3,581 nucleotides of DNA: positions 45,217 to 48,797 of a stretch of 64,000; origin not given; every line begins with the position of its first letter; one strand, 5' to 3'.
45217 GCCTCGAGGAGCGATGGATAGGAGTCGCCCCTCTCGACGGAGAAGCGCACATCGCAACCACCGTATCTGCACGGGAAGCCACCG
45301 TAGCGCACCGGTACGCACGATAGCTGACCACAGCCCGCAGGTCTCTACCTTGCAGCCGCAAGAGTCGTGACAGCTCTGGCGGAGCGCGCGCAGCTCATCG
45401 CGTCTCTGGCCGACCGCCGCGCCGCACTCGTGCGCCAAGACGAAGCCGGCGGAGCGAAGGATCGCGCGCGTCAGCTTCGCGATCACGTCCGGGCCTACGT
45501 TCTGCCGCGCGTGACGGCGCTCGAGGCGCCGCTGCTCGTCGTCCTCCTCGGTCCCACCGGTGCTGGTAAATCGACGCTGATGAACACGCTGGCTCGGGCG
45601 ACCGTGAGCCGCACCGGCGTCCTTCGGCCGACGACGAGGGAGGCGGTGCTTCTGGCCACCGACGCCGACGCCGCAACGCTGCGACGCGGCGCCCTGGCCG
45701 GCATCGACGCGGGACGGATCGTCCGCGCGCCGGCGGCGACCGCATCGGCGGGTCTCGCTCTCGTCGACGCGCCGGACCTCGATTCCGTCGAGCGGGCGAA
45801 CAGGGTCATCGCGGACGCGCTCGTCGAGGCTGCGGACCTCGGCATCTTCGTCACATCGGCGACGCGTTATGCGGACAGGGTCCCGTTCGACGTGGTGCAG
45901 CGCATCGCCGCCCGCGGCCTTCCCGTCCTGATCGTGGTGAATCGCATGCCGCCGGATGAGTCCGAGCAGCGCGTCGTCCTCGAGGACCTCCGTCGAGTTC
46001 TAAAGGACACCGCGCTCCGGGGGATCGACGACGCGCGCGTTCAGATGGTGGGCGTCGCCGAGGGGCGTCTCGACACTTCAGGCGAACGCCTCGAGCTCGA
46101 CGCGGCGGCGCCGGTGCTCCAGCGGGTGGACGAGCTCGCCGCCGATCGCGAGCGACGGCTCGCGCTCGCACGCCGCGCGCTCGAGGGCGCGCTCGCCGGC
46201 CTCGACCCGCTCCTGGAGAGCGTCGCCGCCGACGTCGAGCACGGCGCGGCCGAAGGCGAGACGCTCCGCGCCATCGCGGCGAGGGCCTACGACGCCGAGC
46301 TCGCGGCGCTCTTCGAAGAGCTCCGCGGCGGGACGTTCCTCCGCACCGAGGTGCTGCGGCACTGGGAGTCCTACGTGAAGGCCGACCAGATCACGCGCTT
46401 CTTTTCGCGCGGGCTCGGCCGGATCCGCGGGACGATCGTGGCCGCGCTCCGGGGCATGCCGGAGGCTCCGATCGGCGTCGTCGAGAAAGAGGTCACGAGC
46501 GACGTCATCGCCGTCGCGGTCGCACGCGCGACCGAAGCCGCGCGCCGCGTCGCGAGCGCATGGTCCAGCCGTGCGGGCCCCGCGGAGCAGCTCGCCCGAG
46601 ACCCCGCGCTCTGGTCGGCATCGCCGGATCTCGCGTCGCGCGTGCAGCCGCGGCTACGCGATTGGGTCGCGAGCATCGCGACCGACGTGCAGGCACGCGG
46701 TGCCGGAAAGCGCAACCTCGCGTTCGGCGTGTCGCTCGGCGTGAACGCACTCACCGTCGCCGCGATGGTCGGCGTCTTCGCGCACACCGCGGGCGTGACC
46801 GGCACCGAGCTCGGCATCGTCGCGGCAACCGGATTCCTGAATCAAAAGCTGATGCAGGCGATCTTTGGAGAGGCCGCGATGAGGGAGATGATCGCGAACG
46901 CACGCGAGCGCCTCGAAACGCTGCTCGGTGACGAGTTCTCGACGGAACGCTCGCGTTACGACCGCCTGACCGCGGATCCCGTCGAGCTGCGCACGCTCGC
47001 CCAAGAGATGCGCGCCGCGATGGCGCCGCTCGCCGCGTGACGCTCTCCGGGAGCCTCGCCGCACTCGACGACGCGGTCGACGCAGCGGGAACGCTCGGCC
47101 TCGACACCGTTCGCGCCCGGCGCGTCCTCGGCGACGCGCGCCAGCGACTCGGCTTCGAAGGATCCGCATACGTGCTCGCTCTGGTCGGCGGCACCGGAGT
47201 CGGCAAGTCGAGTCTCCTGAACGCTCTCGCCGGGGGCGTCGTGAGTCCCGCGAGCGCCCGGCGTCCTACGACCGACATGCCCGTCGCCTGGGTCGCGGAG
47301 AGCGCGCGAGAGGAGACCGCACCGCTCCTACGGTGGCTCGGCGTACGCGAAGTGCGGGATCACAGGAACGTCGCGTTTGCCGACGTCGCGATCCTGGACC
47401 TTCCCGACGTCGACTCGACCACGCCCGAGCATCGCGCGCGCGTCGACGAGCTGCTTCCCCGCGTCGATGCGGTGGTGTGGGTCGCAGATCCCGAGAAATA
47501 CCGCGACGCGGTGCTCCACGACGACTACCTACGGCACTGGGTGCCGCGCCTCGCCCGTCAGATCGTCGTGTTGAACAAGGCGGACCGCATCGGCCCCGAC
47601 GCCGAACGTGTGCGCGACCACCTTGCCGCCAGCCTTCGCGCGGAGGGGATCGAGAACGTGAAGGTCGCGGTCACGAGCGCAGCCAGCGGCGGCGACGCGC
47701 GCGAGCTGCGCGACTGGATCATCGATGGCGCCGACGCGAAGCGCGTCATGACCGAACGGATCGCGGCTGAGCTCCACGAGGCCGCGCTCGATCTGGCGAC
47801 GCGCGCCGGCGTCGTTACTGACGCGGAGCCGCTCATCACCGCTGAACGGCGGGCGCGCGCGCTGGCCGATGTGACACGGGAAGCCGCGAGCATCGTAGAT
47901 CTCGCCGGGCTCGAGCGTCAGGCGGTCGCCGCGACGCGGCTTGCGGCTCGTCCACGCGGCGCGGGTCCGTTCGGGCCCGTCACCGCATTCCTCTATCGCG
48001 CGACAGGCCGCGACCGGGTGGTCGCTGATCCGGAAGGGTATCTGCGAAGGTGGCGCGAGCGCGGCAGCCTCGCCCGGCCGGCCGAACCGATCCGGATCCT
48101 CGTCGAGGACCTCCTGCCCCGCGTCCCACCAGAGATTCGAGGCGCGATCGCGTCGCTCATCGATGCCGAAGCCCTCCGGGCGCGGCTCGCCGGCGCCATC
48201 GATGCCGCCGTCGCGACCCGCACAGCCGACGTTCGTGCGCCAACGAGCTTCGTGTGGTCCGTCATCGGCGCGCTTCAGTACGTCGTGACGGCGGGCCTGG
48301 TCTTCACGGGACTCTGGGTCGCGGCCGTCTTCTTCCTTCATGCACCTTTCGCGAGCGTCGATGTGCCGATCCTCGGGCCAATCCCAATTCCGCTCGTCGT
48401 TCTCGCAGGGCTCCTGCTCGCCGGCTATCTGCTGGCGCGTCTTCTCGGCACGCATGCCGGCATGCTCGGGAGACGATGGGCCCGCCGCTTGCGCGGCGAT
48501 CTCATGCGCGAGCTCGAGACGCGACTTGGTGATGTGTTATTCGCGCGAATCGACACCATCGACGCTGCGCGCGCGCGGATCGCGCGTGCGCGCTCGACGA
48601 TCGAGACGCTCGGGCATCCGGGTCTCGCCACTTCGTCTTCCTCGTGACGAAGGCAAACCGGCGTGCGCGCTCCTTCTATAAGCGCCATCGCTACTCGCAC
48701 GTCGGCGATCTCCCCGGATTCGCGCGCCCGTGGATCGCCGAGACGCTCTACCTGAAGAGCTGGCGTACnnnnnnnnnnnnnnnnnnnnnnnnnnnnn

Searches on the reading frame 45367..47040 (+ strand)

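Call 87: search_protein_families(library=pfam, proteins=[window:45367-47040:+], max_evalue=0.0001)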
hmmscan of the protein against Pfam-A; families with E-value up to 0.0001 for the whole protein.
window:45367-47040:+ (557 aa): 4 families
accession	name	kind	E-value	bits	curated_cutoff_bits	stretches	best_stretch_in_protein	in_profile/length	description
PF00350.29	Dynamin_N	-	8.8e-08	32.8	27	0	58-99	1-41/168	Dynamin family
PF01926.29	MMR_HSR1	-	8.7e-07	29.5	21.9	1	58-193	2-113/113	50S ribosome-binding GTPase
PF13191.12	AAA_16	-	4.1e-05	24.6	32.6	1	53-155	22-127/167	AAA ATPase domain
PF03193.22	RsgA_GTPase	-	9.8e-05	22.7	30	0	56-88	107-139/174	RsgA GTPase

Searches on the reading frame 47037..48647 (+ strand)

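Call 87: search_protein_families(library=pfam, proteins=[window:47037-48647:+], max_evalue=0.0001)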
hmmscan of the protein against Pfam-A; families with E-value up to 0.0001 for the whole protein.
window:47037-48647:+ (536 aa): 3 families
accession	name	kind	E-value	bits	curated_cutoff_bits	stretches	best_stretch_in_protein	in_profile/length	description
PF00350.29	Dynamin_N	-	3.8e-09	37.2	27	0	48-84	2-37/168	Dynamin family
PF01926.29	MMR_HSR1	-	1.7e-07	31.8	21.9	1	47-181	2-113/113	50S ribosome-binding GTPase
PF03193.22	RsgA_GTPase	-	1.6e-06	28.5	30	0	18-67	80-129/174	RsgA GTPase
